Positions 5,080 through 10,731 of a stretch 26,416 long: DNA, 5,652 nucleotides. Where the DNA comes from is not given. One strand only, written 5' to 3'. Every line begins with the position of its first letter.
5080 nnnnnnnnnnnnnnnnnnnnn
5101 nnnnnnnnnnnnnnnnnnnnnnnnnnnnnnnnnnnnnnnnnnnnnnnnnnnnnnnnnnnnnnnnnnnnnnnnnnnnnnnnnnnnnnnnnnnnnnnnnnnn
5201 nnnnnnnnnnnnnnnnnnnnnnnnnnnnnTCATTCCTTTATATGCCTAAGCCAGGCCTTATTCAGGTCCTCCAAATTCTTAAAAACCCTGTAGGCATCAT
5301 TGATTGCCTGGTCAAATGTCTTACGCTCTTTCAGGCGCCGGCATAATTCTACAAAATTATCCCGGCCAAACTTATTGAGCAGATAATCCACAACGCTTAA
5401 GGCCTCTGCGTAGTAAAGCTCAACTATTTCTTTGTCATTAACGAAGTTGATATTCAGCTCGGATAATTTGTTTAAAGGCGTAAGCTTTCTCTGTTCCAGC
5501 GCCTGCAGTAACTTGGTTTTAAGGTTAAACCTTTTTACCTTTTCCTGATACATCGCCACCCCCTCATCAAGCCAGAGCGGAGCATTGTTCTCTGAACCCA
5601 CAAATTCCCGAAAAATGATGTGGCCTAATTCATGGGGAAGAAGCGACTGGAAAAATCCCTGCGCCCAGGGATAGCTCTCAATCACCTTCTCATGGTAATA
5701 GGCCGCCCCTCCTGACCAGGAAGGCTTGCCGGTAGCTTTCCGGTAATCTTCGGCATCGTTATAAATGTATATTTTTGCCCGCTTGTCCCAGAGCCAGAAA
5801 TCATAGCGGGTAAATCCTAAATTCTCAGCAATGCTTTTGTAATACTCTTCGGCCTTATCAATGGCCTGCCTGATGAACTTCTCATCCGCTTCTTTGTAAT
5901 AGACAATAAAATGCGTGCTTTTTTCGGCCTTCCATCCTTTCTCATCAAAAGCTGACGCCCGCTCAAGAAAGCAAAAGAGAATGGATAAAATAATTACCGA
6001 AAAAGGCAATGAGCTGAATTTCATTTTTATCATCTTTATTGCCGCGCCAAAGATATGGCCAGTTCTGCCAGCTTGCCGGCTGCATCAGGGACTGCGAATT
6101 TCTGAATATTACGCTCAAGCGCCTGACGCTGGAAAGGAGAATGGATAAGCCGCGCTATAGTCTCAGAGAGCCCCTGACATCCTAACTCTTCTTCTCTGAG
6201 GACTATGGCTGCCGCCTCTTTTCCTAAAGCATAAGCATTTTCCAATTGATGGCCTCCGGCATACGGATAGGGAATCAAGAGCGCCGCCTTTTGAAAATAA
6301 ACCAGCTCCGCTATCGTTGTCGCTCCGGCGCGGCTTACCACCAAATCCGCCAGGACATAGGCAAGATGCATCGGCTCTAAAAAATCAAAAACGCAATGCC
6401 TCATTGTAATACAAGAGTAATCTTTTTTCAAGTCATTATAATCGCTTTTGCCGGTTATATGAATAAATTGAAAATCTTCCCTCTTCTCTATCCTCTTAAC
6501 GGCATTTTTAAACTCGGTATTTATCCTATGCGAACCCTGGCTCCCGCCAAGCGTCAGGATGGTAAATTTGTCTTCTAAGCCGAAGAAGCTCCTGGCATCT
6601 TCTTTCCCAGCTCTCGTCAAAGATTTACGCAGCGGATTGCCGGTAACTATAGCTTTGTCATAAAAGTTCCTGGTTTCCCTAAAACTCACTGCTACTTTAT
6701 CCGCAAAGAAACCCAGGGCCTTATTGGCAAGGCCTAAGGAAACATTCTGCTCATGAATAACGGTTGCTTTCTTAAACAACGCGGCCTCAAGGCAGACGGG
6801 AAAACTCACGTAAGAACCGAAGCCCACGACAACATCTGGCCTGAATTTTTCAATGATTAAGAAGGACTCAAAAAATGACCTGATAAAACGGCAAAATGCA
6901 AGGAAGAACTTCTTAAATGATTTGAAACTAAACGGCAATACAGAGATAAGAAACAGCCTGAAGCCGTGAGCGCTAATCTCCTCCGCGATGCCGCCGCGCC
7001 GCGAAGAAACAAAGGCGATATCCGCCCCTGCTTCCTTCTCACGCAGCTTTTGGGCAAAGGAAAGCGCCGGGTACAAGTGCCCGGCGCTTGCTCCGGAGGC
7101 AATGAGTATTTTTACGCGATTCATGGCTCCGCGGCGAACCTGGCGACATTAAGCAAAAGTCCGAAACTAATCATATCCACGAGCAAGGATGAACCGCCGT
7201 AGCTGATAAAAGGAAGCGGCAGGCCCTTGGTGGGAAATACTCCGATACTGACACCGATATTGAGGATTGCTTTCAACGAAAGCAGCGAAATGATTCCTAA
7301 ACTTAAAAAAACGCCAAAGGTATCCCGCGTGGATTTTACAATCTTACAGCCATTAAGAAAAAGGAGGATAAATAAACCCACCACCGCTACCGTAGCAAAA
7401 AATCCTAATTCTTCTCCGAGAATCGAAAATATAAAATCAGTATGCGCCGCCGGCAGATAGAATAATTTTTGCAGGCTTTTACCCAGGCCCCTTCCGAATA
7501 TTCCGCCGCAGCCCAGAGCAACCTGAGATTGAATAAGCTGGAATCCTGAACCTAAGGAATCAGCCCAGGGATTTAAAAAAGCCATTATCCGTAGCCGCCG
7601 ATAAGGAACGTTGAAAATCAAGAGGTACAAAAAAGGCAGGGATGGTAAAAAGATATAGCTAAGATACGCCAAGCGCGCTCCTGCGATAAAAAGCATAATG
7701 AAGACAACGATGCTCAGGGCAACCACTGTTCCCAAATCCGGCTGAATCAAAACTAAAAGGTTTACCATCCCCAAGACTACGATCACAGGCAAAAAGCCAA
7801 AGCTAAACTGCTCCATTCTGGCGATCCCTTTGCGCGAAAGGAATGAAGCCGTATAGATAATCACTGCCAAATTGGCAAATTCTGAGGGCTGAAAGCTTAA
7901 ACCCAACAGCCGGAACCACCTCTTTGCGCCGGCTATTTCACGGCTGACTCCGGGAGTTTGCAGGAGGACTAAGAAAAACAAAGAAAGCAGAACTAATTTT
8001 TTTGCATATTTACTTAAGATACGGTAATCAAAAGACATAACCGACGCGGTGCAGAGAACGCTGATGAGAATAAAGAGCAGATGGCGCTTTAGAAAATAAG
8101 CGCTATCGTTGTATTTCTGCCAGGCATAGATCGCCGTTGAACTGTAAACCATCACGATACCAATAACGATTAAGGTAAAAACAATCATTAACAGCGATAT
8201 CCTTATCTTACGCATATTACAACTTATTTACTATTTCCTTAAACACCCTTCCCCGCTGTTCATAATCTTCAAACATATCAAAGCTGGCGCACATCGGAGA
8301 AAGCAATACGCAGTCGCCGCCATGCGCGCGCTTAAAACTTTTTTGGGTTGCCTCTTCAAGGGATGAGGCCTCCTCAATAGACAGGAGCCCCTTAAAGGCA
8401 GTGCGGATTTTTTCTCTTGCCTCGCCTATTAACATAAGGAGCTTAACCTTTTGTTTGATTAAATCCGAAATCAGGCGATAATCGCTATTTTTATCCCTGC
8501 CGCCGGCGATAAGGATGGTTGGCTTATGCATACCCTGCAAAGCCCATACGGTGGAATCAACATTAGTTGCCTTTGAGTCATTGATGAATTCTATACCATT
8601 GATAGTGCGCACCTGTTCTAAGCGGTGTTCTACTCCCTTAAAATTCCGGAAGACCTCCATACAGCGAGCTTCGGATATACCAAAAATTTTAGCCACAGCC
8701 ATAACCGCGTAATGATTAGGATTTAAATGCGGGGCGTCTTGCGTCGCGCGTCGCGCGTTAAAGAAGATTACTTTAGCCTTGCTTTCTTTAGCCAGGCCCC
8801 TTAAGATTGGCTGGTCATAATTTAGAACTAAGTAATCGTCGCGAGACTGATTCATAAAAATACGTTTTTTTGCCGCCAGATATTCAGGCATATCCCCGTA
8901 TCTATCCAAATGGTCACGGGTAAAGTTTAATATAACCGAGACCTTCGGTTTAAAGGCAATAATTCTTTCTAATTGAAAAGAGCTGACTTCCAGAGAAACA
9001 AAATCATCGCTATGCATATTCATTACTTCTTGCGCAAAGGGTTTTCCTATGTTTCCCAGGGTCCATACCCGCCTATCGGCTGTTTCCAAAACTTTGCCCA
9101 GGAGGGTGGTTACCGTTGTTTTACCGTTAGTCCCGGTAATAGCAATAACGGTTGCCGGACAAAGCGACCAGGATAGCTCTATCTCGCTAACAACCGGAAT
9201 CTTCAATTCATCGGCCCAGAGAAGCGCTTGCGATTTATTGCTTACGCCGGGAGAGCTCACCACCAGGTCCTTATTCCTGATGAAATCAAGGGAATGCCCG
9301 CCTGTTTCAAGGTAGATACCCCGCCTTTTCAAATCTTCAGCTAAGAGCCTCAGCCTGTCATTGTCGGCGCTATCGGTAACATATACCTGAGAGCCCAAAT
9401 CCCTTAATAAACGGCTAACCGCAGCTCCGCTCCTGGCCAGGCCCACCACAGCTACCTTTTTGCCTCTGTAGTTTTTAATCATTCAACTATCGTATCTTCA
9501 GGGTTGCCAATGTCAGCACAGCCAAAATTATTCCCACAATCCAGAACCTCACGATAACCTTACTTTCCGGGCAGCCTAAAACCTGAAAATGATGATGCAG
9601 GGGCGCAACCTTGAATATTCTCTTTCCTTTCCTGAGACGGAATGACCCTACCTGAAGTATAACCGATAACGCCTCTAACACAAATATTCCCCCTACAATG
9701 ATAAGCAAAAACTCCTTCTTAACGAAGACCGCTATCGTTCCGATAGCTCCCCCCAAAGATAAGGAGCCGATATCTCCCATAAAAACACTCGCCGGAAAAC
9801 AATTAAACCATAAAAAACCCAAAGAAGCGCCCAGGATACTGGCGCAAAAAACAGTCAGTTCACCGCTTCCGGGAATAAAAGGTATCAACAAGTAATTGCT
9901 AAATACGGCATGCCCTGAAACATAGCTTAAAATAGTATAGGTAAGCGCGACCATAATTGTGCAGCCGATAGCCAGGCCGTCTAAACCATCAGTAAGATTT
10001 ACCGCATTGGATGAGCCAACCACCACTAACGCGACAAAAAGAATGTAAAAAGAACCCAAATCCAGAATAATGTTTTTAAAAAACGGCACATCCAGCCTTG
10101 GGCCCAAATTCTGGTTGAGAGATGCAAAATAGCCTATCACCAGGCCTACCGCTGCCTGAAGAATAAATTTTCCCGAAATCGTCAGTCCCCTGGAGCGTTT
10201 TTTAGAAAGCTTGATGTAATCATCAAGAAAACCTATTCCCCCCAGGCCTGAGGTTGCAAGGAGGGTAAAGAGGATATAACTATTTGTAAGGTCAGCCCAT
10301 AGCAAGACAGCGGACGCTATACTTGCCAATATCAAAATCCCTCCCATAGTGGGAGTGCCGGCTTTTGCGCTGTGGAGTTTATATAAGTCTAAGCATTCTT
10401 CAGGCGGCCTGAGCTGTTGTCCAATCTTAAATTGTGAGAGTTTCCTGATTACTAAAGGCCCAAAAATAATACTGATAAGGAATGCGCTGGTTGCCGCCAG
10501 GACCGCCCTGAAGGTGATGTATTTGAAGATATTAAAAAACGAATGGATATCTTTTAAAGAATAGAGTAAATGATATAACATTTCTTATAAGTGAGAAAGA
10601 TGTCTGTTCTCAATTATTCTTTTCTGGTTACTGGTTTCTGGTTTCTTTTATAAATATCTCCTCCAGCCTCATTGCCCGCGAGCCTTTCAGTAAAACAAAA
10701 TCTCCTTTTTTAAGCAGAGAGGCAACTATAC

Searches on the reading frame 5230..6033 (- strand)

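Call 7: search_protein_families(library=pfam, proteins=[window:5230-6033:-], max_evalue=0.001)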
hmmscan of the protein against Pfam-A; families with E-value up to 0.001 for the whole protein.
window:5230-6033:- (267 aa): 1 family
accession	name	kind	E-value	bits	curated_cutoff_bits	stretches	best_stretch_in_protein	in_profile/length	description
PF13485.12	Peptidase_MA_2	-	2.3e-21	76.9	32.4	1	86-266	21-200/201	Peptidase MA superfamily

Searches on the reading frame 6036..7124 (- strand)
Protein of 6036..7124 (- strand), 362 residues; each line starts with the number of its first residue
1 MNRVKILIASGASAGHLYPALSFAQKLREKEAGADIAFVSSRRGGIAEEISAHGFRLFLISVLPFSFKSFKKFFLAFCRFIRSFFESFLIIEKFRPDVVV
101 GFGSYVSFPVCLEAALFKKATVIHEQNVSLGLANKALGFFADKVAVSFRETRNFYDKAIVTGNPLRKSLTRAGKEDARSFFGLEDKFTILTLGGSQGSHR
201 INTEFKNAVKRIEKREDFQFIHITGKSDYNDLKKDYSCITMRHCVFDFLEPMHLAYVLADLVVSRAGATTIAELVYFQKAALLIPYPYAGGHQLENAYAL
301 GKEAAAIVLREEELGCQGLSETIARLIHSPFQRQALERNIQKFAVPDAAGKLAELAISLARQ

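Call 7: search_protein_families(library=pfam, proteins=[window:6036-7124:-], max_evalue=0.001)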
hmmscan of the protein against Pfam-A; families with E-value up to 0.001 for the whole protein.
window:6036-7124:- (362 aa): 2 families
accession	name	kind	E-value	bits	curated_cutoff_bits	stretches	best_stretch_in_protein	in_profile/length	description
PF04101.22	Glyco_tran_28_C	-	7.7e-36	124.1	22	1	188-349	1-163/166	Glycosyltransferase family 28 C-terminal domain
PF03033.26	Glyco_transf_28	-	6.8e-26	91.4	26.2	1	6-145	1-138/139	Glycosyltransferase family 28 N-terminal domain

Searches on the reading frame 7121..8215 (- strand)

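Call 7: search_protein_families(library=pfam, proteins=[window:7121-8215:-], max_evalue=0.001)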
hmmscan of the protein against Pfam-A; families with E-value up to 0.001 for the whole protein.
window:7121-8215:- (364 aa): 1 family
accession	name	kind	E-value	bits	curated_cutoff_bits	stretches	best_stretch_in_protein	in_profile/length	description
PF01098.24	FTSW_RODA_SPOVE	-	2.2e-102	343.1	26.4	1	8-361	3-354/356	Cell cycle protein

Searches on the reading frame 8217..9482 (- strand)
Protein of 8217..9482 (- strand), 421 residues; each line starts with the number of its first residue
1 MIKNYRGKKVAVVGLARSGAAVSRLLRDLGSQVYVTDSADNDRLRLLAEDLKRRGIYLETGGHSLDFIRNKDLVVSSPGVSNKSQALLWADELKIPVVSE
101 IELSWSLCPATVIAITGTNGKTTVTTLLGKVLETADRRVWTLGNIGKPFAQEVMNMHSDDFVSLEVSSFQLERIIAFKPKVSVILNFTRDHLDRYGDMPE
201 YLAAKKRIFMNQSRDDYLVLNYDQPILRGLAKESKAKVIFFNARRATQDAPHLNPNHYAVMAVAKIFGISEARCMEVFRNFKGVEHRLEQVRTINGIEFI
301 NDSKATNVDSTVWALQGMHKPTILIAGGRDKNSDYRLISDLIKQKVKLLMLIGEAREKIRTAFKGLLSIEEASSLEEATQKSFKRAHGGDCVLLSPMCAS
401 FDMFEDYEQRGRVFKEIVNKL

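Call 7: search_protein_families(library=pfam, proteins=[window:8217-9482:-], max_evalue=0.001)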
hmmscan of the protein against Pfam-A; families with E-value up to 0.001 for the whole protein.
window:8217-9482:- (421 aa): 4 families
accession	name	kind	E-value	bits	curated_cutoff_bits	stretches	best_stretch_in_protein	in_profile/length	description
PF08245.18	Mur_ligase_M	-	6.1e-30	105.1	24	1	115-249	1-153/200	Mur ligase middle domain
PF02875.26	Mur_ligase_C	-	4.9e-14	53.7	28.4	1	286-396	1-125/127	Mur ligase, glutamate ligase domain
PF21799.2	MurD-like_N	-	5e-09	36.7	27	1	8-98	1-87/88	Mur ligase MurD-like, N-terminal domain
PF21377.3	MurD_N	-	0.00047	20.6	24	0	9-84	1-74/76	MurD N-terminal domain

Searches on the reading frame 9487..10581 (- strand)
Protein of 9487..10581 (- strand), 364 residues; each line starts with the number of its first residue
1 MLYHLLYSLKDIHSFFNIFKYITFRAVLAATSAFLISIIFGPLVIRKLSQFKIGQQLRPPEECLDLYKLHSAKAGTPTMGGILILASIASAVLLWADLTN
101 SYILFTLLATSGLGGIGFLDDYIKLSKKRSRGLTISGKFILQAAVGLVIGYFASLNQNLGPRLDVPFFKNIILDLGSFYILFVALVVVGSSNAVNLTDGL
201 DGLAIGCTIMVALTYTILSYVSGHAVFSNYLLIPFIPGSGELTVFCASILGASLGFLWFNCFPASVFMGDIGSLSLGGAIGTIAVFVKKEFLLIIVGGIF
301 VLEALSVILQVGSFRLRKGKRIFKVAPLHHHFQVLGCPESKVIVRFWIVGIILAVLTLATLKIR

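Call 7: search_protein_families(library=pfam, proteins=[window:9487-10581:-], max_evalue=0.001)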
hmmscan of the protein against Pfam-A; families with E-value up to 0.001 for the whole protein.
window:9487-10581:- (364 aa): 2 families
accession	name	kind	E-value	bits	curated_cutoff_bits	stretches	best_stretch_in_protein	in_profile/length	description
PF00953.26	Glycos_transf_4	-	1.1e-31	110.4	27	1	105-286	3-158/160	Glycosyl transferase family 4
PF10555.14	MraY_sig1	-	7.1e-06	25.7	20.1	1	73-85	1-13/13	Phospho-N-acetylmuramoyl-pentapeptide-transferase signature 1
